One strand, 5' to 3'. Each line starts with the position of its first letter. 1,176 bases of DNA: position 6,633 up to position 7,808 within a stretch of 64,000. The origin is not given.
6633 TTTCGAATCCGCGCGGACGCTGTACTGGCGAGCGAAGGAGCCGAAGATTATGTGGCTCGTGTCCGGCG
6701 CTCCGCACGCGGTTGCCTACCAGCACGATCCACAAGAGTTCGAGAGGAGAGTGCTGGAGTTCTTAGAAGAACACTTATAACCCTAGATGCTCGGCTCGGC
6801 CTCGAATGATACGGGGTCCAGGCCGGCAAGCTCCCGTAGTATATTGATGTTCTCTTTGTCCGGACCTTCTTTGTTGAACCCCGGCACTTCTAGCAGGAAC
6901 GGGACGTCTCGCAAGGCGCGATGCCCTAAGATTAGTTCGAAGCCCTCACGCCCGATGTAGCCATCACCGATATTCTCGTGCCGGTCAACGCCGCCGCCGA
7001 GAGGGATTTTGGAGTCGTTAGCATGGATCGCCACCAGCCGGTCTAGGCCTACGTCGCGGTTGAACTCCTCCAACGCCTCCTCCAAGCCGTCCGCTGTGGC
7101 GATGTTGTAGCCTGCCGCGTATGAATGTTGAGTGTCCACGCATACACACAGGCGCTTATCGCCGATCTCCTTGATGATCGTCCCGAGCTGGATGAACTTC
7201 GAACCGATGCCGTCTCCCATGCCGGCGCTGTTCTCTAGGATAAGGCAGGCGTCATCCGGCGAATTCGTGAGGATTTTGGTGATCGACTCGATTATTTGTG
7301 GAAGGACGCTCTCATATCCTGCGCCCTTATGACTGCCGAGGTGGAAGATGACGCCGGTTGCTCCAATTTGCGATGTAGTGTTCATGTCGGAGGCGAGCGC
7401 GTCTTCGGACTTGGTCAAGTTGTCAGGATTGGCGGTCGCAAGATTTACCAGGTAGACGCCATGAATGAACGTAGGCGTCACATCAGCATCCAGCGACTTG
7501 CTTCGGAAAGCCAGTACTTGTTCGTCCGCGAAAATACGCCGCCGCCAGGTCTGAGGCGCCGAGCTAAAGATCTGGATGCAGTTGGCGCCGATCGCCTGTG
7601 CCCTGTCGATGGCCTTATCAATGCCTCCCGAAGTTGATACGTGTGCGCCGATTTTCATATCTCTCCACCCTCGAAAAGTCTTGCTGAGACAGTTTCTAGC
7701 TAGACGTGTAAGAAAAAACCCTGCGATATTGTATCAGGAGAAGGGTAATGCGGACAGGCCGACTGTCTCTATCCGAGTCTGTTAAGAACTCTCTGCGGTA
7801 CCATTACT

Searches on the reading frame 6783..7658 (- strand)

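Call 60: search_protein_families(library=pfam, proteins=[window:6783-7658:-], max_evalue=0.00001)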
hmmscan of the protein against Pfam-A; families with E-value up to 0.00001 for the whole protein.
window:6783-7658:- (291 aa): 1 family
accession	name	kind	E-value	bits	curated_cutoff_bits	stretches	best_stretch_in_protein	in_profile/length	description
PF01261.30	AP_endonuc_2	-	3e-34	119.3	31.1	1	17-276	1-248/249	Xylose isomerase-like TIM barrel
